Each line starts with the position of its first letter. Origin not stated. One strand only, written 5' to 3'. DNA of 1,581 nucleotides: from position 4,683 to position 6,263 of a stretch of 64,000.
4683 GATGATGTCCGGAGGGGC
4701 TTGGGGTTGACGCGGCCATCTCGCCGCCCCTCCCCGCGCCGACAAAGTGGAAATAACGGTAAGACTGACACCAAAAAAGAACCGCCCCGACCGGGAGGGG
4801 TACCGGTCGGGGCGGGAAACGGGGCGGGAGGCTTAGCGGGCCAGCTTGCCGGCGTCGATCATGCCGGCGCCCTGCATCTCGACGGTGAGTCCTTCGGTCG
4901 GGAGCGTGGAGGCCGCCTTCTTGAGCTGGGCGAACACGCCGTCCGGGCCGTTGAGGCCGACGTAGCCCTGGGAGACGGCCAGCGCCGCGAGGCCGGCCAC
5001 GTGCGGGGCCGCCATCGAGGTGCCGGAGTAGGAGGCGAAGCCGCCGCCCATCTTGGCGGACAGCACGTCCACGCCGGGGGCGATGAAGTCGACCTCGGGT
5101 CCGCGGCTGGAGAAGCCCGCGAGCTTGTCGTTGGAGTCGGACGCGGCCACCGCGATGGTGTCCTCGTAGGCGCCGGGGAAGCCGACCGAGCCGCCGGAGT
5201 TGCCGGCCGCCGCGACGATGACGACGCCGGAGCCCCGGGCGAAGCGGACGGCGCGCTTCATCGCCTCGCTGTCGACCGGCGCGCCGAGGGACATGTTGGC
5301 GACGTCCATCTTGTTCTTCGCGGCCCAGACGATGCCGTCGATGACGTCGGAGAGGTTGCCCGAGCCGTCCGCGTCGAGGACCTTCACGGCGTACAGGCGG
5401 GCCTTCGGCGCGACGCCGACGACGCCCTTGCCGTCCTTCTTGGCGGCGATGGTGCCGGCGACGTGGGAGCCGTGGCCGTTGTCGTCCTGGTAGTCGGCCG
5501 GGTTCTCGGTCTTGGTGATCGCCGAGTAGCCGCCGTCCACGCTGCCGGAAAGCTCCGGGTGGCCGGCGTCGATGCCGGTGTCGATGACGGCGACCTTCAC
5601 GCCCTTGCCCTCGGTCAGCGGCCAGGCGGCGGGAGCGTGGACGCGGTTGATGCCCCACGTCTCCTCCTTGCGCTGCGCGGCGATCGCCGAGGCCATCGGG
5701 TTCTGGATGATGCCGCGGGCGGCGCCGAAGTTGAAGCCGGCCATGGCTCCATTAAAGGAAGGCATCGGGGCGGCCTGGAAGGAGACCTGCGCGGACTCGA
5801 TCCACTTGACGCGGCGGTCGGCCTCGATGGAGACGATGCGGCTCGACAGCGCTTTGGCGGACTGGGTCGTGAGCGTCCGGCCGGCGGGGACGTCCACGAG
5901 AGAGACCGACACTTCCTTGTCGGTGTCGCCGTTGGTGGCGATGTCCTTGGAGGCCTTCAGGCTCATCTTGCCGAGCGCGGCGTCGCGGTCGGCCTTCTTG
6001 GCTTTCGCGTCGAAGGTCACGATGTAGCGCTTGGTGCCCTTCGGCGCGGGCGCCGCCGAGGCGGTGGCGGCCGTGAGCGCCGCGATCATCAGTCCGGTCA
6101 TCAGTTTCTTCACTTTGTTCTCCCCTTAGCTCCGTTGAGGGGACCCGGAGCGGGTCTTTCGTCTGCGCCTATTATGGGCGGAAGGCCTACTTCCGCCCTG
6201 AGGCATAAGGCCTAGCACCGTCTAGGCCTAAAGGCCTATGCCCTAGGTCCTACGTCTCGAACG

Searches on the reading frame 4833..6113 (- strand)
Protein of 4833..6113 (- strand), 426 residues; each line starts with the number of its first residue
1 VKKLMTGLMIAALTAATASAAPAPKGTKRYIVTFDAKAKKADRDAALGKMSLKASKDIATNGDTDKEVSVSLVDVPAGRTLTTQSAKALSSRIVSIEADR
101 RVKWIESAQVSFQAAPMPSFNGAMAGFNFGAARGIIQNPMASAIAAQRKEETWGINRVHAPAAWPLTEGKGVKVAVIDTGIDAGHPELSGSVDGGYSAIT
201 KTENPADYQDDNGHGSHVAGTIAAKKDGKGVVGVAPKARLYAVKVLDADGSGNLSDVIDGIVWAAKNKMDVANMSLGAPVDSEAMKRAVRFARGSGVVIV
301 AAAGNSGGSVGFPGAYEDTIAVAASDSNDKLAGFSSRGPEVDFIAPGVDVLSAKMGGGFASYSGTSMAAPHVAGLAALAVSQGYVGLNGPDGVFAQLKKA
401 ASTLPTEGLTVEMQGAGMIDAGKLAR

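Call 12: find_encoding_contigs(protein=window:4833-6113:-, flank=10000, max_places=6)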
Protein window:4833-6113:- (426 aa): 2 contigs read that carry it; 2 places shown.
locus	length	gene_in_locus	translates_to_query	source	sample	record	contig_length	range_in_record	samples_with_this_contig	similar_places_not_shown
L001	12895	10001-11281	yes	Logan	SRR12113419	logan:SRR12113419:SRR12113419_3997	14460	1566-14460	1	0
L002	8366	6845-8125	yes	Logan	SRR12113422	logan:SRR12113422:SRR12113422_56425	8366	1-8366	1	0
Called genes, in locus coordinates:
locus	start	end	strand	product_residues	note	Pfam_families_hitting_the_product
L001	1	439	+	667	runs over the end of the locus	?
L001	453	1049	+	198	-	PF00156:Pribosyltran (faint)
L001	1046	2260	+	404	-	PF07690:MFS_1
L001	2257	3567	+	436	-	PF00206:Lyase_1, PF10397:ADSL_C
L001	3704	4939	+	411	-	PF17785:PUA_3, PF10672:Methyltrans_SAM, PF02475:TRM5-TYW2_MTfase (weak), PF03602:Cons_hypoth95 (weak), PF05175:MTS, PF06325:PrmA, PF09445:Methyltransf_15 (weak), PF13847:Methyltransf_31, +1 more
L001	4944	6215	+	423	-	PF12705:PDDEXK_1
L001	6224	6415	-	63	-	-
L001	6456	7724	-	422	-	PF13371:TPR_9 (faint), PF13428:TPR_14 (faint), PF14559:TPR_19 (faint), PF13174:TPR_6 (faint)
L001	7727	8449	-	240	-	-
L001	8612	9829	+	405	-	PF00082:Peptidase_S8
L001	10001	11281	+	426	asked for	PF00082:Peptidase_S8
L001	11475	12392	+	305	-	PF00781:DAGK_cat, PF19279:YegS_C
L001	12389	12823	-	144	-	PF12973:Cupin_7, PF14499:DUF4437, PF07883:Cupin_2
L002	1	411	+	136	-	?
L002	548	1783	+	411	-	PF17785:PUA_3, PF10672:Methyltrans_SAM, PF02475:TRM5-TYW2_MTfase (weak), PF03602:Cons_hypoth95 (weak), PF05175:MTS, PF06325:PrmA, PF09445:Methyltransf_15 (weak), PF13847:Methyltransf_31, +1 more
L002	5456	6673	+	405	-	PF00082:Peptidase_S8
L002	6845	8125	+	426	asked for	PF00082:Peptidase_S8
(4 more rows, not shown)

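Call 13: search_protein_families(library=pfam, proteins=[window:4833-6113:-])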
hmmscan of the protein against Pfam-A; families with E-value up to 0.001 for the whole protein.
window:4833-6113:- (426 aa): 1 family
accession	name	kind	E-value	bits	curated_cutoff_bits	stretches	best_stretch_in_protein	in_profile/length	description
PF00082.27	Peptidase_S8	-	9.9e-59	199.4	21.8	1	169-386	1-259/288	Subtilase family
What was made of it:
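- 4833..6113 (-): S8 gene 1. 426 aa, GTG start, signal peptide, Peptidase_S8. Pfam PF00082, E = 1e-58 (call 13).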

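Call 14: find_homologous_proteins(query=window:4833-6113:-, max_evalue=1e-30)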
Query window:4833-6113:- (426 aa): 5809 proteins with E <= 1e-30 among 8000 candidates; the best 120 are listed.
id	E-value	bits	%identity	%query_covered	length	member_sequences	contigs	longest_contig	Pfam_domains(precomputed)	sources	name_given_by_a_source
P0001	2.7e-266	901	100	100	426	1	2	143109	PF00082.28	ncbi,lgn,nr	ncbi:MAG: S8 family peptidase [Elusimicrobia bacterium]|nr:S8 family peptidase [Elusimicrobiota bact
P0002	1.1e-262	889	98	100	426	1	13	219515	PF00082.28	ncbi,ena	-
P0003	1.5e-261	885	98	100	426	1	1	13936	PF00082.28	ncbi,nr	ncbi:MAG: S8 family peptidase [Elusimicrobia bacterium]|nr:S8 family peptidase [Elusimicrobiota bact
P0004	2.2e-261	885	97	100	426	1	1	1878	PF00082.28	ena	-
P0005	4.3e-261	884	97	100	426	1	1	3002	PF00082.28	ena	-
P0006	1.1e-259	879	96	100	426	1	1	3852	PF00082.28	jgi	-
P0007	1.5e-258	875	97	100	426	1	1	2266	PF00082.28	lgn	-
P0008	1.9e-258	875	96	100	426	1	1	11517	PF00082.28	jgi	-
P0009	2.4e-258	875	96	100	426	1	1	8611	PF00082.28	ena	-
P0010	3.2e-258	874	96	100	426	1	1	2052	PF00082.28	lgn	-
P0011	3.0e-257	871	97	100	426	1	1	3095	PF00082.28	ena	-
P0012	2.6e-253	858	95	100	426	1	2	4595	PF00082.28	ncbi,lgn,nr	ncbi:MAG: S8 family peptidase [Elusimicrobia bacterium]|nr:S8 family peptidase [Elusimicrobiota bact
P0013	8.9e-253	856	94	100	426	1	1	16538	PF00082.28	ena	-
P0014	4.8e-251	851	94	100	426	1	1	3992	PF00082.28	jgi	jgi:subtilisin family serine protease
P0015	2.3e-249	845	93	100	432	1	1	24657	PF00082.28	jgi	jgi:subtilisin family serine protease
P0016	7.4e-236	801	89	100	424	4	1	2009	PF00082.28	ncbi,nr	ncbi:MAG: S8 family peptidase [Elusimicrobia bacterium]|nr:S8 family peptidase [Elusimicrobiota bact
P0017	2.5e-235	799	89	100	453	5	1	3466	PF00082.28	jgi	-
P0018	1.9e-233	793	87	100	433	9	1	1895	PF00082.28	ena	-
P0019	5.8e-232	788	88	99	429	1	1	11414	PF00082.28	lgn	-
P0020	2.0e-231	786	86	100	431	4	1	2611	PF00082.28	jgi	-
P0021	7.0e-227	771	86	100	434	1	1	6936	PF00082.28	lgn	-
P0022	1.6e-225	767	85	100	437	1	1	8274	PF00082.28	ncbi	-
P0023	1.2e-222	757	83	100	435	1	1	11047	PF00082.28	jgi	-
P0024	2.5e-222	756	84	100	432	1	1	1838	PF00082.28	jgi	jgi:subtilisin family serine protease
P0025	1.6e-221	754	83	100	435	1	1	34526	PF00082.28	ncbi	-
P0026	1.8e-220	750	83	100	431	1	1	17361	PF00082.28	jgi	-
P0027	4.8e-219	745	83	100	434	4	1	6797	PF00082.28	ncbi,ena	-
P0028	5.7e-219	745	83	100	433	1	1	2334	PF00082.28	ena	-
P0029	8.9e-219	745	83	100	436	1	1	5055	PF00082.28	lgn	-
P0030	2.0e-218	743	84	99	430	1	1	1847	PF00082.28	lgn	-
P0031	2.3e-216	737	81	100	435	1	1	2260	PF00082.28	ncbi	-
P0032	5.9e-216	735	82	100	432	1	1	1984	PF00082.28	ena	-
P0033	2.3e-215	733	81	100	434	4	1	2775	PF00082.28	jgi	jgi:subtilisin family serine protease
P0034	7.8e-214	728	82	98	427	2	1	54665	PF00082.28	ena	-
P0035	1.2e-213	728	81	100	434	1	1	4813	PF00082.28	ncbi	-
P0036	3.1e-212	723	80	100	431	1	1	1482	PF00082.28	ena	-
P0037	6.8e-212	722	80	100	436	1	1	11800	PF00082.28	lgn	-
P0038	9.6e-212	721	82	98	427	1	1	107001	PF00082.28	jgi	jgi:subtilisin family serine protease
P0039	3.3e-211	720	79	100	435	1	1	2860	PF00082.28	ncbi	-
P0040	1.2e-209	714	78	100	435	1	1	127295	PF00082.28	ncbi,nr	ncbi:MAG: S8 family peptidase [Elusimicrobia bacterium]|nr:S8 family peptidase [Elusimicrobiota bact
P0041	5.1e-209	712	78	100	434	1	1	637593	PF00082.28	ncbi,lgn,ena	-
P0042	5.8e-209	712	80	100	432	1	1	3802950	PF00082.28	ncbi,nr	ncbi:MAG: S8 family peptidase [Elusimicrobiota bacterium]|nr:MAG: S8 family peptidase [Elusimicrobio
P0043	2.3e-208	710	80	100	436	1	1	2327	PF00082.28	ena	-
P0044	9.7e-205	698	77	100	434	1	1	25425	PF00082.28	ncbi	-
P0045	3.3e-203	693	77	100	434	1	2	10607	PF00082.28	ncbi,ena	-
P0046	1.2e-202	691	78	100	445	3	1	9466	PF00082.28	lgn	-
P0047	4.8e-200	683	78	94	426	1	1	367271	PF00082.28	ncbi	-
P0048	5.4e-194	663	77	94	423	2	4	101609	PF00082.28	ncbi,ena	-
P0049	8.6e-188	643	72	100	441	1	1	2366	PF00082.28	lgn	-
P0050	6.0e-185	633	84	82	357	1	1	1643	PF00082.28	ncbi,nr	ncbi:MAG: S8 family peptidase, partial [Elusimicrobiota bacterium]|nr:S8 family peptidase [Elusimicr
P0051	2.5e-182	624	72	100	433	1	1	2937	PF00082.28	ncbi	-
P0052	1.2e-175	603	67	100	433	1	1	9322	PF00082.28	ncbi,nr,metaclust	ncbi:MAG: hypothetical protein A2V88_14395 [Elusimicrobia bacterium RBG_16_66_12]|nr:MAG: hypothetic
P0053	1.7e-172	592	69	100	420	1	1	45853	PF00082.28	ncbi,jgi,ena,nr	ncbi:MAG TPA: S8 family peptidase [Elusimicrobiota bacterium]|nr:S8 family peptidase [Elusimicrobiot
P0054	9.0e-172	590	71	94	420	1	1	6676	PF00082.28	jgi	jgi:subtilisin family serine protease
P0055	6.0e-171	587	68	94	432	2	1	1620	PF00082.28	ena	-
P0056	1.3e-170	586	69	100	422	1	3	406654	PF00082.28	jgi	jgi:subtilisin family serine protease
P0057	1.7e-170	586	66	100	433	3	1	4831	PF00082.28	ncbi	ncbi:MAG: S8 family peptidase [Elusimicrobiota bacterium]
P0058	8.5e-170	583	68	95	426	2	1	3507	PF00082.28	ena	-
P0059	3.3e-169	581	70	94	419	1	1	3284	PF00082.28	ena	-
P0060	1.4e-168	579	68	100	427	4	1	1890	PF00082.28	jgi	jgi:subtilisin family serine protease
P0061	1.9e-168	579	67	100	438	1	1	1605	PF00082.28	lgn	-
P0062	2.0e-168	579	65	100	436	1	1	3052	PF00082.28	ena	-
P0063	2.6e-168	578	67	100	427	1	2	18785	PF00082.28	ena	-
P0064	8.1e-168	577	66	100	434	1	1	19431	PF00082.28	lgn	-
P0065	1.3e-167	576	76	84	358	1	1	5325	PF00082.28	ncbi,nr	ncbi:MAG: S8 family peptidase [Elusimicrobia bacterium]|nr:S8 family peptidase [Elusimicrobiota bact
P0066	3.2e-167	575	64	100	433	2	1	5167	PF00082.28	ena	-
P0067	4.4e-167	574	67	95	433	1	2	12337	PF00082.28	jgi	jgi:subtilisin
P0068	7.2e-167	574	67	99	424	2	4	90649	PF00082.28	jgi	jgi:subtilisin family serine protease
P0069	1.0e-166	573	69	95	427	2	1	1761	PF00082.28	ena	-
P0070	1.2e-166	573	68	98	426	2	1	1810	PF00082.28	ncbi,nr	ncbi:MAG: S8 family peptidase [Elusimicrobia bacterium]|nr:S8 family peptidase [Elusimicrobiota bact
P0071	1.7e-166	572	68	94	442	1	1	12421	PF00082.28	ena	-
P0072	1.7e-166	572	67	100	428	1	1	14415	PF00082.28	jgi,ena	-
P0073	2.8e-166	572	67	100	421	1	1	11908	PF00082.28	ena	-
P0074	2.9e-166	572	67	95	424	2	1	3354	PF00082.28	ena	-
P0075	3.4e-166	571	69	94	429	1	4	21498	PF00082.28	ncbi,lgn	-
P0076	4.4e-166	571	67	100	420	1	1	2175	PF00082.28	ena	-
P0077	8.0e-166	570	69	95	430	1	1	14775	PF00082.28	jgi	-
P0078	8.1e-166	570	68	94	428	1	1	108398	PF00082.28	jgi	jgi:subtilisin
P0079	2.1e-165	569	69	95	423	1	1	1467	PF00082.28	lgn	-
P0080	2.9e-165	568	68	95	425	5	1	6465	PF00082.28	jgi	jgi:subtilisin family serine protease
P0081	6.9e-165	567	64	100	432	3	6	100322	PF00082.28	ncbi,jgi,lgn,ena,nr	ncbi:MAG TPA: hypothetical protein DCZ01_01400 [Elusimicrobia bacterium]|nr:MAG: hypothetical protei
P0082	1.0e-164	567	65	100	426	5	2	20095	PF00082.28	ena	-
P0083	3.1e-164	565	66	100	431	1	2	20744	PF00082.28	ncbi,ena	-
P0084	4.0e-164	565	66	100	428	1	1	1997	PF00082.28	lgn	-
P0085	1.1e-163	563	66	100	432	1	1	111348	PF00082.28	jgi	jgi:subtilisin family serine protease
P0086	2.8e-163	562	65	100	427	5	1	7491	PF00082.28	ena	-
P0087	4.0e-161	555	66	94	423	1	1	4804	PF00082.28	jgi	jgi:subtilisin family serine protease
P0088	2.4e-160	552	63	100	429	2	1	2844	PF00082.28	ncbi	-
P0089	3.1e-160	552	67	94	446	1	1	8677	PF00082.28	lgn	-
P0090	5.8e-160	551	64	100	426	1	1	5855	PF00082.28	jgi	jgi:subtilisin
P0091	5.8e-160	551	63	97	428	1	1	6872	PF00082.28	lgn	-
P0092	6.7e-160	551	66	95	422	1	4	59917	PF00082.28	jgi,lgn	-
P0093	1.6e-159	549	65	94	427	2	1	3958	PF00082.28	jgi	jgi:subtilisin family serine protease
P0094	2.0e-159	549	64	100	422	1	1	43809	PF00082.28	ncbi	ncbi:MAG: S8 family peptidase [Elusimicrobiota bacterium]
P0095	3.9e-159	548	63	98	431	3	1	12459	PF00082.28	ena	-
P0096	8.1e-159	547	67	95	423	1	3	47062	PF00082.28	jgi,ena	jgi:subtilisin family serine protease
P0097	9.7e-159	547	64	100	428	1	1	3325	PF00082.28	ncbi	-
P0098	3.8e-158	545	64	98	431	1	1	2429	PF00082.28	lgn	-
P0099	6.0e-158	544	65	96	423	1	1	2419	PF00082.28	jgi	jgi:subtilisin family serine protease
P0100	1.7e-157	543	64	94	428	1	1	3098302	PF00082.28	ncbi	-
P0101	2.4e-157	542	65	94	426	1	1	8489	PF00082.28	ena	-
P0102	5.3e-157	541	64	94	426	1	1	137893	PF00082.28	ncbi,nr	ncbi:MAG: S8 family peptidase [Elusimicrobiota bacterium]|nr:S8 family peptidase [Elusimicrobiota ba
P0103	1.5e-156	540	62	100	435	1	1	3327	PF00082.28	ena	-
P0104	6.1e-156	538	66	95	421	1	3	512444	PF00082.28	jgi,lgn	-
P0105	7.5e-154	531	62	95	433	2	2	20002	PF00082.28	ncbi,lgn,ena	ncbi:MAG: S8 family peptidase [Elusimicrobiota bacterium]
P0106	4.5e-152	525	61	99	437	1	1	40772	PF00082.28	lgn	-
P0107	5.7e-152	525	63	94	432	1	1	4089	PF00082.28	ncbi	-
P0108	1.0e-151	524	82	71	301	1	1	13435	PF00082.28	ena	-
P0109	1.9e-151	523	63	94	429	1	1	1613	PF00082.28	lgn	-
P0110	7.9e-151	521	61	100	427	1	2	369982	PF00082.28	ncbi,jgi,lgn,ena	jgi:subtilisin family serine protease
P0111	3.5e-148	512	64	94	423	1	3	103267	PF00082.28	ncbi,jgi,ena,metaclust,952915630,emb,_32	jgi:subtilisin|metaclust:\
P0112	4.7e-148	512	61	100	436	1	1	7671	PF00082.28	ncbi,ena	-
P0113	5.3e-146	505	60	100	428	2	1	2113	PF00082.28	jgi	jgi:subtilisin family serine protease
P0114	8.6e-146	504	60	99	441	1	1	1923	PF00082.28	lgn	-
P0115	9.6e-146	504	61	95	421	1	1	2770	PF00082.28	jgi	jgi:subtilisin family serine protease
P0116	4.0e-144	499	60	95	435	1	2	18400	PF00082.28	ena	-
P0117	4.4e-142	492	77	73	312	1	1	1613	PF00082.28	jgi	-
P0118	4.2e-141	489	60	100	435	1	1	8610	PF00082.28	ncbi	-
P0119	1.8e-138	480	78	68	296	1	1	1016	PF00082.28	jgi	jgi:subtilisin family serine protease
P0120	7.4e-138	478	62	95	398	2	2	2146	PF00082.28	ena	-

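Call 16: find_related_loci(query=window:4833-6113:-, collection=genome_contigs, flank=10000)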
Query window:4833-6113:- (426 aa) in genome_contigs; peptide patterns used: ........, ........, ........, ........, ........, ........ (x = any residue, [..] = any of these).
102 stretches matched a pattern; 22 encode a relative of the query (tblastn E <= 1e-3); 21 distinct loci.
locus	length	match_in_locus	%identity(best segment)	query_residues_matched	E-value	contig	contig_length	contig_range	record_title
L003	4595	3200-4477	95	1-426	0e+0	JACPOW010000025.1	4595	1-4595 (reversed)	MAG: Elusimicrobia bacterium isolate NC_groundwater_611_Pr5_B-0.1um_68_12 alan_book_18_scaffold_3184, whole genome shotg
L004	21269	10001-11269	91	1-426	0e+0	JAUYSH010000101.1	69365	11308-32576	MAG: Elusimicrobiota bacterium isolate C5_metabat.bin.68 C5_k141_170043, whole genome shotgun sequence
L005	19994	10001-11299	87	1-426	0e+0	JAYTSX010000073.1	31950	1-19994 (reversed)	MAG: Elusimicrobiota bacterium isolate GFS_5282 GFS_5282_72, whole genome shotgun sequence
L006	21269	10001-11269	89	1-426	0e+0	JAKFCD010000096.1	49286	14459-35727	MAG: Elusimicrobiota bacterium isolate LC012 contig-124_723, whole genome shotgun sequence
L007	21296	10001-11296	87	1-426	0e+0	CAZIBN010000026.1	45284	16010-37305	MAG TPA_asm: uncultured Elusimicrobia sp. isolate binchicken_co186_163 genome assembly, contig: NODE_768_length_45284_co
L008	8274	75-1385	85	1-426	0e+0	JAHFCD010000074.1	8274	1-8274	MAG: Elusimicrobia bacterium isolate nzgw213 NODE_10187_length_8275_cov_2.209713, whole genome shotgun sequence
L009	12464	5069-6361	85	1-426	0e+0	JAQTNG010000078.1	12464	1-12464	MAG: Elusimicrobia bacterium isolate STA_59 NODE_10070_length_12464_cov_2.570722_Sandtown_A, whole genome shotgun sequen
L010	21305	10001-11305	83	1-426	0e+0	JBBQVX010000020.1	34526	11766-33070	MAG: Elusimicrobiota bacterium isolate Co_metawrap_2019 Cmw_2019_k141_12041963_length_34526_cov_10.0000, whole genome sh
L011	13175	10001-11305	78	1-426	0e+0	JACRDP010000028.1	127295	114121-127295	MAG: Elusimicrobia bacterium isolate NC_groundwater_1675_Pr3_B-0.1um_66_20 SR-2_scaffold_141_3992633, whole genome shotg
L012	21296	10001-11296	79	1-426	0e+0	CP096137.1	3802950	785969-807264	MAG: Elusimicrobiota bacterium isolate JAD_PAG50586_1 chromosome, complete genome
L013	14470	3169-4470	78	1-426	0e+0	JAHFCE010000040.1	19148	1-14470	MAG: Elusimicrobia bacterium isolate nzgw214 NODE_848_length_19149_cov_4.177791, whole genome shotgun sequence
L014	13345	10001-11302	77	1-426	0e+0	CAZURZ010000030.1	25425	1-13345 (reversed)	MAG TPA_asm: uncultured Elusimicrobia sp. isolate SRP287453_co1_212 genome assembly, contig: NODE_3331_length_25425_cov_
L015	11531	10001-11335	77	1-426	0e+0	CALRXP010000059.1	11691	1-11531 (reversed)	MAG: Candidatus Endomicrobium trichonymphae isolate JJ-MEM5D2-223-10-m2-bin112 genome assembly, contig: JJ-MEM5D2-223-C7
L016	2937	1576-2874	72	1-426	0e+0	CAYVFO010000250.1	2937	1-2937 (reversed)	MAG TPA_asm: uncultured Elusimicrobia sp. isolate SRP124282_co12_75 genome assembly, contig: NODE_16620_length_2937_cov_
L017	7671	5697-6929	63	26-426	1e-155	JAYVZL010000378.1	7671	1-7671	MAG: Elusimicrobiota bacterium isolate GL90_UP_concoct_198 GL90_UP_concoct_198_377, whole genome shotgun sequence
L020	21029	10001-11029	52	64-424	6e-94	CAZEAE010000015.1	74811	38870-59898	MAG TPA_asm: uncultured Elusimicrobia sp. isolate binchicken_co248_32 genome assembly, contig: NODE_231_length_74811_cov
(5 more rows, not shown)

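Call 41: find_encoding_contigs(protein=P0100, flank=10000, max_places=1)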
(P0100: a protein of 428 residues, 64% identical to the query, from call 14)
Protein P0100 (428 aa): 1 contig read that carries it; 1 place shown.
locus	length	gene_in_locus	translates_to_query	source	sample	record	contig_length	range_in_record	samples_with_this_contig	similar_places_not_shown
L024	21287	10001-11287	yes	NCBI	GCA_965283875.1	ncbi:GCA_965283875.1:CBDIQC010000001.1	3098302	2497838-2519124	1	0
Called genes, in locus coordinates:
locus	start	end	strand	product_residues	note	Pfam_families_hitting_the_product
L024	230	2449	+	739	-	PF05170:AsmA, PF05359:DUF748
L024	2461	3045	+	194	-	-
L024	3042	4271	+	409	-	PF07690:MFS_1, PF01306:LacY_symp (weak), PF12832:MFS_1_like (weak), PF07690:MFS_1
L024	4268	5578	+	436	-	PF00206:Lyase_1, PF10397:ADSL_C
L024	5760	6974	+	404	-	PF17785:PUA_3, PF10672:Methyltrans_SAM, PF02475:TRM5-TYW2_MTfase (weak), PF03602:Cons_hypoth95, PF05175:MTS (weak), PF06325:PrmA, PF09445:Methyltransf_15, PF13847:Methyltransf_31, +1 more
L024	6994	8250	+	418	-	PF12705:PDDEXK_1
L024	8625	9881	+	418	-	PF00082:Peptidase_S8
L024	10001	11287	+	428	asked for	PF00082:Peptidase_S8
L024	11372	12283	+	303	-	PF00781:DAGK_cat, PF19279:YegS_C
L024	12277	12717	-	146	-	PF12973:Cupin_7, PF07883:Cupin_2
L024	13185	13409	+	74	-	-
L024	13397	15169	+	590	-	PF04183:IucA_IucC, PF06276:FhuF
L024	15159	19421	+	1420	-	PF07690:MFS_1, PF03929:PepSY_TM (faint), PF07690:MFS_1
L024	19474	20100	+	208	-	-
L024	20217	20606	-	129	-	-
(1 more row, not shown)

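Call 42: find_encoding_contigs(protein=P0110, flank=10000, max_places=1)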
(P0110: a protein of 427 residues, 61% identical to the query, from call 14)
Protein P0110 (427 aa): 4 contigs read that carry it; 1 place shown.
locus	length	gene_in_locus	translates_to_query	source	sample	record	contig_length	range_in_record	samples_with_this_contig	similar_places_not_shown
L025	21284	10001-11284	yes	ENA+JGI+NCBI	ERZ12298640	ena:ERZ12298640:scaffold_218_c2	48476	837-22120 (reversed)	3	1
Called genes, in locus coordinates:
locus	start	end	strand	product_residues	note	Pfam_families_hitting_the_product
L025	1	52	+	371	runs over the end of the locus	PF13439:Glyco_transf_4, PF20706:GT4-conflict (weak), PF00534:Glycos_transf_1, PF13692:Glyco_trans_1_4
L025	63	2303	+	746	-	PF05170:AsmA (weak), PF05359:DUF748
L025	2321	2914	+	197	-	-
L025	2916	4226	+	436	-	PF00206:Lyase_1, PF10397:ADSL_C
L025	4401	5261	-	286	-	-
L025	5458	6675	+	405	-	PF17785:PUA_3, PF10672:Methyltrans_SAM, PF03602:Cons_hypoth95 (weak), PF05175:MTS (weak), PF06325:PrmA (weak), PF13847:Methyltransf_31, PF09445:Methyltransf_15 (weak), PF13649:Methyltransf_25 (weak)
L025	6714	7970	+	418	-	PF12705:PDDEXK_1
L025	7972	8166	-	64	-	-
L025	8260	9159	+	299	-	-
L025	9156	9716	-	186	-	-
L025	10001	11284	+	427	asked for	PF00082:Peptidase_S8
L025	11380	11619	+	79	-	-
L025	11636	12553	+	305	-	PF00781:DAGK_cat, PF19279:YegS_C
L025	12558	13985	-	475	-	PF04185:Phosphoesterase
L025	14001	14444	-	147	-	PF12973:Cupin_7, PF14499:DUF4437 (weak), PF07883:Cupin_2 (weak)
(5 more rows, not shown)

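Call 43: find_encoding_contigs(protein=P0081, flank=10000, max_places=1)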
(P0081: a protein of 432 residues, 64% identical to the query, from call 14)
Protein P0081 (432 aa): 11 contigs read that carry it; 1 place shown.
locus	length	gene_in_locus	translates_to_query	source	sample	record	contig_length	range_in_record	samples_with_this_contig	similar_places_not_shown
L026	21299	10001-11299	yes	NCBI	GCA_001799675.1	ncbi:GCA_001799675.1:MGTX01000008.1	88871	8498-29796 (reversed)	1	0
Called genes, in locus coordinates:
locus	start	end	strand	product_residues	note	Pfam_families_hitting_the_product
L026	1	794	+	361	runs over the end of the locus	PF13439:Glyco_transf_4, PF20706:GT4-conflict, PF00534:Glycos_transf_1, PF13692:Glyco_trans_1_4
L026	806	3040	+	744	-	PF05170:AsmA (weak), PF05359:DUF748, PF13116:YhdP (faint)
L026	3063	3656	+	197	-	PF00156:Pribosyltran (faint)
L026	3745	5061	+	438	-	PF00206:Lyase_1, PF10397:ADSL_C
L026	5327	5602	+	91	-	-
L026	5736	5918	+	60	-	-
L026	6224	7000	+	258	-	PF01887:SAM_HAT_N, PF20257:SAM_HAT_C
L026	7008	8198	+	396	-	PF17785:PUA_3, PF10672:Methyltrans_SAM, PF02475:TRM5-TYW2_MTfase (weak), PF03602:Cons_hypoth95 (weak), PF05175:MTS (weak), PF06325:PrmA, PF09445:Methyltransf_15, PF13847:Methyltransf_31, +1 more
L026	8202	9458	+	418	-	PF12705:PDDEXK_1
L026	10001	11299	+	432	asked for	PF00082:Peptidase_S8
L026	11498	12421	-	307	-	PF01380:SIS (weak)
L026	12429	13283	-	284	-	PF01209:Ubie_methyltran, PF13489:Methyltransf_23 (weak), PF13847:Methyltransf_31, PF08241:Methyltransf_11, PF08242:Methyltransf_12, PF13649:Methyltransf_25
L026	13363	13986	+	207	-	PF00574:CLP_protease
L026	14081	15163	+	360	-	PF01628:HrcA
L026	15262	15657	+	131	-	PF01025:GrpE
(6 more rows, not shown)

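Call 52: search_protein_families(library=ncbifam, proteins=[window:4833-6113:-], max_evalue=1)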
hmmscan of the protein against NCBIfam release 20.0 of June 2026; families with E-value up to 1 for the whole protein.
window:4833-6113:- (426 aa): 9 families
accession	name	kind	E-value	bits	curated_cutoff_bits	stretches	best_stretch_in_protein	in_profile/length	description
TIGR03921.1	T7SS_mycosin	equivalog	2.8e-51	174.7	278.75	1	159-421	2-281/353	type VII secretion-associated serine protease mycosin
NF049966.1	QH_SP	equivalog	1.1e-25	90.3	165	1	173-384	1-196/219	subtilisin-like serine protease QhpE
NF033595.1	denti_PrtP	equivalog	7.1e-19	67.8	300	2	272-380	342-457/606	dentilisin complex serine proteinase subunit PrtP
NF051851.1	AtpSerPepEprS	equivalog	6.4e-17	60.9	1700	2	150-244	46-148/988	autotransporter serine peptidase EprS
TIGR03895.1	protease_PatA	subfamily_domain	8.6e-17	61.1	421.05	1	214-382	1-179/606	PatA/PatG family cyanobactin maturation protease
NF040809.1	germ_prot_CspBA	exception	1.1e-10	39.8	1250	2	312-389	398-482/1099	bifunctional germination protease/germinant receptor pseudoprotease CspBA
NF040553.1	SGO_0316_fam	subfamily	5.9e-09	34.2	1400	2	209-307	355-465/1486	SGO_0316/SGO_0317 family LPXTG-anchored serine peptidase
NF042956.1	IteS_antiphage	equivalog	6.4e-06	24.7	900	1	128-281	217-363/747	S8 family anti-phage peptidase IteS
NF040808.2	CspC_non_triad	exception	3e-05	22.7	675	1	317-380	428-498/556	bile acid germinant receptor pseudoprotease CspC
